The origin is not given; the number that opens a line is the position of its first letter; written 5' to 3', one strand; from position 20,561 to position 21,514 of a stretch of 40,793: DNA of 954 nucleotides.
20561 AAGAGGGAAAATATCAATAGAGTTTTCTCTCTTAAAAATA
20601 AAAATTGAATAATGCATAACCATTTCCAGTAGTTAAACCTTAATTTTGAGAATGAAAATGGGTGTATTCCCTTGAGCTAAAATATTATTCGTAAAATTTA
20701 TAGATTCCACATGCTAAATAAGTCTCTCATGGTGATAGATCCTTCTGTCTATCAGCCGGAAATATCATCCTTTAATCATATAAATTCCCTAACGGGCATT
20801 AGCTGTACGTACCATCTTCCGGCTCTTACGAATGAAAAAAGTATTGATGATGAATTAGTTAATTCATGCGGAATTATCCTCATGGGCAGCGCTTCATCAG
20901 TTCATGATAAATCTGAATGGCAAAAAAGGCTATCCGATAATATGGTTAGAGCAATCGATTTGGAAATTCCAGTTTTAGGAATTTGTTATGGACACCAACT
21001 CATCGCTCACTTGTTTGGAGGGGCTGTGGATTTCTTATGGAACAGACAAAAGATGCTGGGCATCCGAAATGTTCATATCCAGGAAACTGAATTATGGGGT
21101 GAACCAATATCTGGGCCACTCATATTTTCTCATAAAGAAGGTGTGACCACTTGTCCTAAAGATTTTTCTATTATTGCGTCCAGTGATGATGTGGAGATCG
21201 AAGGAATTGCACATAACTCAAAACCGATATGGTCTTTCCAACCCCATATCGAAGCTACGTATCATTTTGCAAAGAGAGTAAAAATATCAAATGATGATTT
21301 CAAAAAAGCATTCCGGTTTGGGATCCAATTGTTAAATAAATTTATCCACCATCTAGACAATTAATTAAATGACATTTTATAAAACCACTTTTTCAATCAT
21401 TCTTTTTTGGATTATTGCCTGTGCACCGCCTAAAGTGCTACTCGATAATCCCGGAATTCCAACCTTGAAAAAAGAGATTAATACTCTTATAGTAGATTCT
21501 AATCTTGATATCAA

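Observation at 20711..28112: Eight-gene, tightly coupled operon that reads as a stem-peptide disassembly line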

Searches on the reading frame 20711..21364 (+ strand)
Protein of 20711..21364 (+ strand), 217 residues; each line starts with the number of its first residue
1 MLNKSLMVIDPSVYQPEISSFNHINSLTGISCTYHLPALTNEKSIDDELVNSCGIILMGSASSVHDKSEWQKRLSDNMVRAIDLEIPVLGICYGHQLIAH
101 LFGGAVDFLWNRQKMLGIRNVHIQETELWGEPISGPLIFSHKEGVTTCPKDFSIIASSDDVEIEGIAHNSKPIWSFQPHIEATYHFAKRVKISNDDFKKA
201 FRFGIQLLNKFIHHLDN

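Call 3: search_protein_families(library=pfam, proteins=[window:20711-21364:+])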
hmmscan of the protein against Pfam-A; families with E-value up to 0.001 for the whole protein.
window:20711-21364:+ (217 aa): 2 families
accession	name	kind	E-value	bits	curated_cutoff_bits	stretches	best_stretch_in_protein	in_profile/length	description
PF00117.34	GATase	-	1.6e-18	67.5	22.8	1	41-184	29-175/190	Glutamine amidotransferase class-I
PF07722.19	Peptidase_C26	-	9.4e-08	32.5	20.5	1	79-180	99-218/219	Peptidase C26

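Call 4: search_protein_families(library=ncbifam, proteins=[window:20711-21364:+])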
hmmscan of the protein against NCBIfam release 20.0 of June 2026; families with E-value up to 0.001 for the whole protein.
window:20711-21364:+ (217 aa): 24 families
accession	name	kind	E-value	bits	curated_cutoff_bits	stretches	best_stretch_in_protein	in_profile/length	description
NF006562.0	PRK09065.1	equivalog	7.1e-22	78.1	205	1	51-189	56-197/242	glutamine amidotransferase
TIGR00888.1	guaA_Nterm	equivalog_domain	7.5e-22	77.6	172.15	1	41-183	33-168/188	glutamine-hydrolyzing GMP synthase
NF000848.1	PRK00074.1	equivalog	6.2e-20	71.3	400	1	50-184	40-172/512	glutamine-hydrolyzing GMP synthase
NF001975.0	PRK00758.1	equivalog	3.5e-19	69.1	198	1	41-183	33-166/185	GMP synthase subunit A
NF004212.0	PRK05665.1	equivalog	9.7e-13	48.4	309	1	55-188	61-194/241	amidotransferase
NF005743.0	PRK07567.1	equivalog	8e-12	44.9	264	1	37-192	37-203/245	glutamine amidotransferase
NF005072.0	PRK06490.1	equivalog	4.5e-11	42.2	339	1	45-192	52-197/251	glutamine amidotransferase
NF011201.0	PRK14607.1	equivalog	1.6e-10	40.3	670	1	77-182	65-172/534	bifunctional anthranilate synthase component II/anthranilate phosphoribosyltransferase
NF045546.1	GCDPHdlase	equivalog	3.7e-08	33.7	250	1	80-186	88-185/198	gamma-glutamyl-CDP-amidate hydrolase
NF005799.0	PRK07649.1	equivalog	9.2e-08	31.8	327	1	74-183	61-172/195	aminodeoxychorismate/anthranilate synthase component II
TIGR01815.1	TrpE-clade3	equivalog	1.8e-07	29.6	739.15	1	78-184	581-690/717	anthranilate synthase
NF005946.0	PRK08007.1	equivalog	5.2e-07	29.4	332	1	74-182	61-171/187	aminodeoxychorismate synthase component 2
TIGR01368.1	CPSaseIIsmall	equivalog_domain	1.2e-06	27.8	307.35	1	76-105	237-266/361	glutamine-hydrolyzing carbamoyl-phosphate synthase small subunit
NF010081.0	PRK13566.1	equivalog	2.1e-06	26.3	645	1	76-184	591-702/729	anthranilate synthase component I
NF005849.0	PRK07765.1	equivalog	2.2e-06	27.1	308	1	77-182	67-175/219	aminodeoxychorismate/anthranilate synthase component II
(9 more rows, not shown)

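Call 14: find_homologous_proteins(query=window:20711-21364:+, max_evalue=0.00001)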
Query window:20711-21364:+ (217 aa): 76 proteins with E <= 0.00001 among 166 candidates.
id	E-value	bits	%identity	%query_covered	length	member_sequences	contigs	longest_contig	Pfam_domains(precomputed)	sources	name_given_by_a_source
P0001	4.0e-135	467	93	100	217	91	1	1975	PF07722.20,PF00117.35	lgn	-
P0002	2.1e-80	288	60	98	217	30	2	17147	PF07722.20,PF00117.35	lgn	-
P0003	2.0e-75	271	55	97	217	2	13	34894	PF07722.20,PF00117.35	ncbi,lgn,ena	-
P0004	8.4e-75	269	57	99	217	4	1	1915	PF07722.20,PF00117.35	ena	-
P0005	4.9e-72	260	53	100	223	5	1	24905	PF07722.20,PF00117.35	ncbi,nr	ncbi:gamma-glutamyl-gamma-aminobutyrate hydrolase family protein [Candidatus Marinimicrobia bacteriu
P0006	8.6e-72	260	54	99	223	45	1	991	PF07722.20,PF00117.35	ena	-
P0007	1.3e-67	246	50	100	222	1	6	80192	PF07722.20,PF00117.35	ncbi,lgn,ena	-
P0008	1.5e-64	236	51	98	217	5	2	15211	PF07722.20,PF00117.35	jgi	jgi:GMP synthase (glutamine-hydrolysing)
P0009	4.8e-64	234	53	99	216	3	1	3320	PF07722.20,PF00117.35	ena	-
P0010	6.5e-64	234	48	99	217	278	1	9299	PF07722.20,PF00117.35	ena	-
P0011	2.5e-62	229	47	100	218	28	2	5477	PF07722.20,PF00117.35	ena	-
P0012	4.6e-62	228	48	100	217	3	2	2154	PF07722.20,PF00117.35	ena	-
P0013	6.4e-62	227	51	99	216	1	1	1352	PF07722.20,PF00117.35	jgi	-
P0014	6.5e-62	227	49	98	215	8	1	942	PF07722.20,PF00117.35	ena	-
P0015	1.1e-61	227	49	99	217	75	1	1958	PF07722.20,PF00117.35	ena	-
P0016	1.5e-61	226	50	99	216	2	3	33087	PF07722.20,PF00117.35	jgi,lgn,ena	-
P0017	2.2e-61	226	49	99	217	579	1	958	PF07722.20,PF00117.35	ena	-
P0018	3.7e-61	225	50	99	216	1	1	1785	PF07722.20,PF00117.35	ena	-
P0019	9.2e-61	224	48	99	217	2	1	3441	PF07722.20,PF00117.35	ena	-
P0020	1.1e-60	223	50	99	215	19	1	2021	PF07722.20,PF00117.35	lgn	-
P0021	2.3e-60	222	49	100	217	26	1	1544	PF00117.35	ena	-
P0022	2.6e-60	222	49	99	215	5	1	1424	PF07722.20,PF00117.35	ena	-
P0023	3.8e-60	222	48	100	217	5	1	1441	PF07722.20,PF00117.35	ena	-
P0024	4.2e-60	221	51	98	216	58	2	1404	PF07722.20,PF00117.35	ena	-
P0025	9.2e-60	220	50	99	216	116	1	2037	PF07722.20,PF00117.35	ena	-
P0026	1.0e-59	220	47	99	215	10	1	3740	PF07722.20,PF00117.35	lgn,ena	-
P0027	4.2e-59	218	47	99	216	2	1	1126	PF07722.20,PF00117.35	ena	-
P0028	6.1e-59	218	47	94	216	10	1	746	PF07722.20,PF00117.35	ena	-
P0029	6.7e-59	217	49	100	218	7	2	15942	PF07722.20,PF00117.35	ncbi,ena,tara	tara:strand:- start:212 stop:868 length:657 start_codon:yes stop_codon:yes gene_type:complete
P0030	8.1e-59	217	50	99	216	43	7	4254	PF07722.20,PF00117.35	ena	-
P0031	1.8e-58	216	47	100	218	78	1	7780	PF07722.20,PF00117.35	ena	-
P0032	2.2e-58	216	47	97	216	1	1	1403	PF07722.20,PF00117.35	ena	-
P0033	2.6e-58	215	48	98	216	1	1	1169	PF07722.20,PF00117.35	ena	-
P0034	3.4e-58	215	46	99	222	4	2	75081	PF07722.20,PF00117.35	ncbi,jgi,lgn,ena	-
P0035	5.7e-58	214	50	97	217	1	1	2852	PF07722.20,PF00117.35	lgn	-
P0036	6.8e-58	214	48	99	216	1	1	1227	PF07722.20,PF00117.35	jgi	-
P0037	1.1e-57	213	50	92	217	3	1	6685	PF07722.20,PF00117.35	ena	-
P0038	1.9e-57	213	47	97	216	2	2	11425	PF07722.20,PF00117.35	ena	-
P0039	2.3e-57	212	47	99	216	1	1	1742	PF07722.20,PF00117.35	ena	-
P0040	4.4e-57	212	47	99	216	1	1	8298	PF07722.20,PF00117.35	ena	-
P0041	5.7e-56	208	48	99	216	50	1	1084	PF07722.20,PF00117.35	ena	-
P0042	1.4e-49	187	45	95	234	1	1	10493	PF07722.20,PF00117.35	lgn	-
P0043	4.7e-48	182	42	98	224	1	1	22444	PF07722.20,PF00117.35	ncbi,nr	ncbi:MAG: hypothetical protein VYA30_14845 [Myxococcota bacterium]|nr:hypothetical protein [Myxococc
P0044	5.2e-48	182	43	96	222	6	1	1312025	PF07722.20,PF00117.35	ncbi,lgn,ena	-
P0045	1.3e-46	177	49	77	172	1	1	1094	PF07722.20,PF00117.35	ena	-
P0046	1.0e-44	171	44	86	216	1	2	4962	PF07722.20,PF00117.35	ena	-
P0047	8.0e-43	165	43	89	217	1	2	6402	PF07722.20,PF00117.35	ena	-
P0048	7.1e-42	162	39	97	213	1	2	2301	PF00117.35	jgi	jgi:GMP synthase (glutamine-hydrolysing)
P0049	8.8e-40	155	41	96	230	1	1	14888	PF07722.20,PF00117.35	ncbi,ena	-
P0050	7.3e-39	152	41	97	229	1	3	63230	PF07722.20,PF00117.35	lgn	-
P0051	5.4e-37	146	40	83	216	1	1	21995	PF07722.20,PF00117.35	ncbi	-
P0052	2.4e-36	144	36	99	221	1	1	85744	PF00117.35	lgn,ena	-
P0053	8.0e-36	142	40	97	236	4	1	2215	PF07722.20,PF00117.35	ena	-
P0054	1.1e-35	142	37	97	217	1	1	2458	PF00117.35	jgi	jgi:GMP synthase-like glutamine amidotransferase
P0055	6.3e-35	139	39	96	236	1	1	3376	PF07722.20,PF00117.35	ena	-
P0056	4.7e-27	113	36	89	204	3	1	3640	PF00117.35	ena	-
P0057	3.4e-25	107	36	95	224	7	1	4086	PF07722.20,PF00117.35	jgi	jgi:GMP synthase-like glutamine amidotransferase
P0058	1.2e-24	105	37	96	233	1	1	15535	PF07722.20,PF00117.35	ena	-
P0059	1.4e-23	102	34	92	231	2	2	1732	PF07722.20,PF00117.35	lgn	-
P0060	2.4e-22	98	34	96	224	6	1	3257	PF07722.20,PF00117.35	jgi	-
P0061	5.8e-20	90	30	95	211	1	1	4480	PF00117.35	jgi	jgi:GMP synthase-like glutamine amidotransferase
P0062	4.1e-19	87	32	96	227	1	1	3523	PF07722.20,PF00117.35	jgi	-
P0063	5.2e-19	87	32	90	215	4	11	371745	PF07722.20,PF00117.35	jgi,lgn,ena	jgi:GMP synthase (glutamine-hydrolysing)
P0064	1.8e-17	82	37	71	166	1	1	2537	PF07722.20,PF00117.35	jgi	-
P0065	2.1e-17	82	31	86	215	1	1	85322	PF07722.20,PF00117.35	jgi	jgi:GMP synthase-like glutamine amidotransferase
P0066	6.2e-17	80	29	95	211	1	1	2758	PF07722.20,PF00117.35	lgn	-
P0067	4.1e-10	58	33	59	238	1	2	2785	PF07722.20,PF00117.35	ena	-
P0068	1.1e-8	53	31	71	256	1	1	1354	PF07722.20,PF00117.35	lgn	-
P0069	1.3e-8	53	32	62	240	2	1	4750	PF07722.20,PF00117.35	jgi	jgi:GMP synthase (glutamine-hydrolysing)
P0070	1.9e-8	53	35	60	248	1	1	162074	PF07722.20,PF00117.35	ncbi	ncbi:MAG: glutamine amidotransferase [Pseudomonadota bacterium]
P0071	1.5e-7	50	34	57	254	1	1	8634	PF07722.20,PF00117.35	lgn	-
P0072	3.0e-7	49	29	62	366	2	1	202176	PF07722.20,PF00117.35,PF02540.24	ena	-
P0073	6.6e-7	47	33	52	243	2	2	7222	PF07722.20,PF00117.35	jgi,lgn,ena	-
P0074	1.7e-6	46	33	60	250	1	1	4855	PF07722.20,PF00117.35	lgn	-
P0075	5.7e-6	44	32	45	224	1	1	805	PF07722.20,PF00117.35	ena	-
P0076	9.0e-6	44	49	32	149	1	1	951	PF00117.35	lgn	-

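Call 16: find_encoding_contigs(protein=P0007, flank=10000, max_places=1)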
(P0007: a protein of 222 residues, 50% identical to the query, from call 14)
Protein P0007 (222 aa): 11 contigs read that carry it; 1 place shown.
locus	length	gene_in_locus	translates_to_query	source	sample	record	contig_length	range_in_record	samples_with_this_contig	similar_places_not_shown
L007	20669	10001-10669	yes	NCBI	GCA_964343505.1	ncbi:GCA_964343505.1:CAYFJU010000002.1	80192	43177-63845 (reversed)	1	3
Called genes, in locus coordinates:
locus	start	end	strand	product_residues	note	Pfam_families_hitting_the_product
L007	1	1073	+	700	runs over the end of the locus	PF00263:Secretin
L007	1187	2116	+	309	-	-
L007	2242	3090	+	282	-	PF00106:adh_short, PF08659:KR, PF13561:adh_short_C2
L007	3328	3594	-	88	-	-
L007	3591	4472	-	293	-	PF00480:ROK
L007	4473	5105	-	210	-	PF00293:NUDIX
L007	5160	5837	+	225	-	PF00702:Hydrolase, PF12710:HAD, PF13419:HAD_2, PF13242:Hydrolase_like (weak)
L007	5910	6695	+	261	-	PF08239:SH3_3, PF18348:SH3_16, PF00877:NLPC_P60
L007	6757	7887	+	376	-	-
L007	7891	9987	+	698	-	PF18962:Por_Secre_tail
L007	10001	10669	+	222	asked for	PF07722:Peptidase_C26 (faint), PF00117:GATase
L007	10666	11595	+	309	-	PF02016:Peptidase_S66, PF17676:Peptidase_S66C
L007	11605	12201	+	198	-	PF07670:Gate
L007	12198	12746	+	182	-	PF07670:Gate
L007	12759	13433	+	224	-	PF01427:Peptidase_M15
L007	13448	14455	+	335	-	PF02016:Peptidase_S66, PF17676:Peptidase_S66C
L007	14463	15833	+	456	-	PF00324:AA_permease, PF13520:AA_permease_2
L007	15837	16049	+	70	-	-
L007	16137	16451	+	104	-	PF00144:Beta-lactamase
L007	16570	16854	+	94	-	-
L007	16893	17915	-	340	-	PF03687:UPF0164 (weak), PF19572:PorV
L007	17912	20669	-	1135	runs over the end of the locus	-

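Call 17: find_encoding_contigs(protein=P0044, flank=10000, max_places=1)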
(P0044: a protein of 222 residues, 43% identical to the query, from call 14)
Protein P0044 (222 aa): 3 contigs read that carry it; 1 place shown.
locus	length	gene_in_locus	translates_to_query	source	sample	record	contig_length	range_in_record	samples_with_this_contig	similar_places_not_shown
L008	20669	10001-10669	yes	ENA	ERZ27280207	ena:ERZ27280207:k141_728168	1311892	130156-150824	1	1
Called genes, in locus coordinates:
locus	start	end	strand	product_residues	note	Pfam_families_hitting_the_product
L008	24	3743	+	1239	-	PF02574:S-methyl_trans, PF00809:Pterin_bind, PF02607:B12-binding_2, PF02310:B12-binding, PF02965:Met_synt_B12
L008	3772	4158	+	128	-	-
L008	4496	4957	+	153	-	PF02482:Ribosomal_S30AE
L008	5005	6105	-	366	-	PF01075:Glyco_transf_9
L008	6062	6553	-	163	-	PF00583:Acetyltransf_1, PF13673:Acetyltransf_10, PF13420:Acetyltransf_4 (faint), PF17013:Acetyltransf_15 (weak), PF13508:Acetyltransf_7, PF08445:FR47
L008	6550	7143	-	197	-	-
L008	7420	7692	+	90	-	PF00216:Bac_DNA_binding, PF18291:HU-HIG, PF14908:HU-CCDC81_euk_1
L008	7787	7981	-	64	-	-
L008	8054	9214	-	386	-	-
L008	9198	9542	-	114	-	PF11969:DcpS_C, PF01230:HIT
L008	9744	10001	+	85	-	-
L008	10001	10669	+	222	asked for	PF00117:GATase, PF07722:Peptidase_C26 (weak)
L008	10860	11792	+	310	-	PF00669:Flagellin_N, PF00700:Flagellin_C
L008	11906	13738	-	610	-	PF03193:RsgA_GTPase (faint), PF13555:AAA_29 (faint), PF00005:ABC_tran, PF02463:SMC_N (faint), PF13191:AAA_16 (faint), PF00005:ABC_tran, PF13304:AAA_21 (weak), PF16326:ABC_tran_CTD, +3 more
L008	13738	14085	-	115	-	-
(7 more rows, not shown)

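Call 18: find_encoding_contigs(protein=P0052, flank=10000, max_places=1)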
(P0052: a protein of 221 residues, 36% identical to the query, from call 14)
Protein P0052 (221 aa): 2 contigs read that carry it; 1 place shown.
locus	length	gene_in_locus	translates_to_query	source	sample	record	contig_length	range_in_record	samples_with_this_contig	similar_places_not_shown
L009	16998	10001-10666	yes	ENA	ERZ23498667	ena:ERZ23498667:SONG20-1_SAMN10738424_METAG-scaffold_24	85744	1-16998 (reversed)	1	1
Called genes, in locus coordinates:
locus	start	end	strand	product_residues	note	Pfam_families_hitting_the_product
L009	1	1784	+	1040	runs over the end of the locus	PF00082:Peptidase_S8, PF02225:PA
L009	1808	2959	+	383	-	PF00465:Fe-ADH, PF13685:Fe-ADH_2, PF25137:ADH_Fe_C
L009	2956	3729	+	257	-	PF07722:Peptidase_C26, PF00117:GATase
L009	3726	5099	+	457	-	PF00171:Aldedh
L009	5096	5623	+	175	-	PF10604:Polyketide_cyc2 (weak)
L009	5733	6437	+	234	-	PF12710:HAD (weak)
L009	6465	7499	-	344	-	PF01075:Glyco_transf_9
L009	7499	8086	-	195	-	-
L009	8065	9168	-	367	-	-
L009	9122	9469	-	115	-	PF11969:DcpS_C, PF01230:HIT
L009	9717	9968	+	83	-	-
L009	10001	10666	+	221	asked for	PF00117:GATase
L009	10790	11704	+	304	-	PF00669:Flagellin_N, PF00700:Flagellin_C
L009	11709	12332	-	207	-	PF02798:GST_N, PF13417:GST_N_3, PF13409:GST_N_2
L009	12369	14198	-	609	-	PF02683:DsbD_TM, PF13386:DsbD_2, PF03190:Thioredox_DsbH (weak), PF13899:Thioredoxin_7, PF00085:Thioredoxin, PF13098:Thioredoxin_2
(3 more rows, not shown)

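Call 19: find_encoding_contigs(protein=P0063, flank=10000, max_places=1)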
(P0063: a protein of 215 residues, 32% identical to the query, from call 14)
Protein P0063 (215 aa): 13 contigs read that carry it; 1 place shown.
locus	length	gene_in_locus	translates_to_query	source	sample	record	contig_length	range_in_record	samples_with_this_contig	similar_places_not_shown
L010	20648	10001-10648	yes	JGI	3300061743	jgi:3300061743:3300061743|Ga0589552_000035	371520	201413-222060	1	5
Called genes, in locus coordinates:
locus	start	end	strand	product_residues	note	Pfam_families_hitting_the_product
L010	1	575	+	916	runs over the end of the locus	PF16078:2-oxogl_dehyd_N, PF00676:E1_dh, PF02779:Transket_pyr, PF16870:OxoGdeHyase_C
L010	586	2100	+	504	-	PF00364:Biotin_lipoyl, PF01597:GCV_H (faint), PF25997:BSH_YhbJ (faint), PF26018:BSH_RND_rel (faint), PF00364:Biotin_lipoyl, PF02817:E3_binding, PF00198:2-oxoacid_dh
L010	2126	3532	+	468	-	PF00890:FAD_binding_2, PF01134:GIDA (weak), PF07992:Pyr_redox_2, PF12831:FAD_oxidored, PF13450:NAD_binding_8 (weak), PF13738:Pyr_redox_3, PF00070:Pyr_redox, PF02852:Pyr_redox_dim, +3 more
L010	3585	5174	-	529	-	PF05708:Peptidase_C92 (weak)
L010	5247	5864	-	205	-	-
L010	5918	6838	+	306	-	-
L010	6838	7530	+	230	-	PF00849:PseudoU_synth_2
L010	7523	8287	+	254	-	PF00899:ThiF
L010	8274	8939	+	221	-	PF01026:TatD_DNase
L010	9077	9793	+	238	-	PF02518:HATPase_c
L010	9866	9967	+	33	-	-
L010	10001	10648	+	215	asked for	PF00117:GATase, PF07722:Peptidase_C26 (weak)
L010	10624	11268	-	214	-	PF00849:PseudoU_synth_2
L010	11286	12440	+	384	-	PF01706:FliG_C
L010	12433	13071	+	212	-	PF01427:Peptidase_M15, PF02557:VanY (weak)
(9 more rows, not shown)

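Call 35: search_solved_structures(query=window:20711-21364:+, max_evalue=0.001, show_alignments=2)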
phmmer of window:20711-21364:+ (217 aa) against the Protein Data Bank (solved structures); distinct sequences matched with E-value up to 0.001: 24.
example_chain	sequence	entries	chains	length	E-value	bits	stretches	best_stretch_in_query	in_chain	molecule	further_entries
2lxn_A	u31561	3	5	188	3.3e-13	53.3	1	80-184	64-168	GMP synthase [glutamine-hydrolyzing] subunit A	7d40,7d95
7d97_A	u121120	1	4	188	4.4e-13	52.9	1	80-184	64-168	GMP synthase [glutamine-hydrolyzing] subunit A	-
8gr3_A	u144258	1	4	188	4.5e-13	52.8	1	80-184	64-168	GMP synthase [glutamine-hydrolyzing] subunit A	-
8gr1_A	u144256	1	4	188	4.9e-13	52.7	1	80-184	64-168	GMP synthase [glutamine-hydrolyzing] subunit A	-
7yc6_A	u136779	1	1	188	6.1e-13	52.4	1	80-184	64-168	GMP synthase [glutamine-hydrolyzing] subunit A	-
7d96_A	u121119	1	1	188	7.9e-13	52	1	80-184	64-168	GMP synthase [glutamine-hydrolyzing] subunit A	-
1wl8_A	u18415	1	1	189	6.6e-12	49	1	49-186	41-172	GMP synthase [glutamine-hydrolyzing] subunit A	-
2d7j_A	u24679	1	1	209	1e-11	48.4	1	50-186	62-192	GMP synthase [glutamine-hydrolyzing] subunit A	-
8hx6_A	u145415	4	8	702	5.3e-11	46.1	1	82-183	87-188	4-amino-4-deoxychorismate synthase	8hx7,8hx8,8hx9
2a9v_A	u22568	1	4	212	1.1e-10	45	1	47-183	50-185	GMP synthase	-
5tw7_A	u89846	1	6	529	9e-09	38.8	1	49-186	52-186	GMP synthase [glutamine-hydrolyzing]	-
9k7i_A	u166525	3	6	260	3.8e-08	36.7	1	47-167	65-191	Gamma-glutamyl peptidase 1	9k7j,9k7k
9k7l_A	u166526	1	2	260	6.8e-08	35.9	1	47-165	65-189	Gamma-glutamyl peptidase 1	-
7mo6_A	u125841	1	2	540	1.2e-07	35.1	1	53-184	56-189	GMP synthase [glutamine-hydrolyzing]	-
2vpi_A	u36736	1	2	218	6.6e-07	32.7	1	84-182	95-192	GMP SYNTHASE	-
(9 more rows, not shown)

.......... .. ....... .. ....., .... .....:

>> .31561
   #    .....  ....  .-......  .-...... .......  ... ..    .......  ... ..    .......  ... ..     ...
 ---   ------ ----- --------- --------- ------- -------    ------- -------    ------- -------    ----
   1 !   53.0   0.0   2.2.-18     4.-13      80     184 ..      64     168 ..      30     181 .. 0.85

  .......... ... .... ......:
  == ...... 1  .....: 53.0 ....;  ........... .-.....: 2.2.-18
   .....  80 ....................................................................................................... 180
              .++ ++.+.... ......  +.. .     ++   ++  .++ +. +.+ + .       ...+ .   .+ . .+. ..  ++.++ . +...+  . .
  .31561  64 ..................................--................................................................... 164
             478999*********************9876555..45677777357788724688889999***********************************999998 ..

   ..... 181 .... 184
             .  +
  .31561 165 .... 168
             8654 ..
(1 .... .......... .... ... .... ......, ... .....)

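Call 63: predict_structure(alignment_id=A1)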
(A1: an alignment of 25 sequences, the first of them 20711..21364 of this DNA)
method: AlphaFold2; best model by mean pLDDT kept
length: 217 residues; sequences in the alignment: 25
mean_pLDDT: 94.8   pTM: 0.92
mean pLDDT of the five models: 94.8, 94.7, 94.3, 93.9, 93.9
residues with pLDDT >= 90: 196; 70-90: 16; 50-70: 5; < 50: 0
segments of 3 or more residues with pLDDT < 50: none
pLDDT, mean of each block of 10 residues (from residue 1): 85 93 95 94 83 95 92 96 97 98 97 96 94 97 98 98 98 98 96 98 97 91
secondary structure, 60 per line:
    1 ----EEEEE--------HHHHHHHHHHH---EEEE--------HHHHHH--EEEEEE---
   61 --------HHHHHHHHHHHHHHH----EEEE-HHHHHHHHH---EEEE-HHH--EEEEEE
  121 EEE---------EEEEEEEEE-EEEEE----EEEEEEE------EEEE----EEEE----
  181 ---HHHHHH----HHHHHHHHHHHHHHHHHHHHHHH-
elements in order: E5-9 H18-28 E32-35 H44-49 E52-57 H69-83 E88-91 H93-101 E105-108 E115-123 E133-141 E143-147 E152-158 E165-168 E173-176 H184-189 H194-216
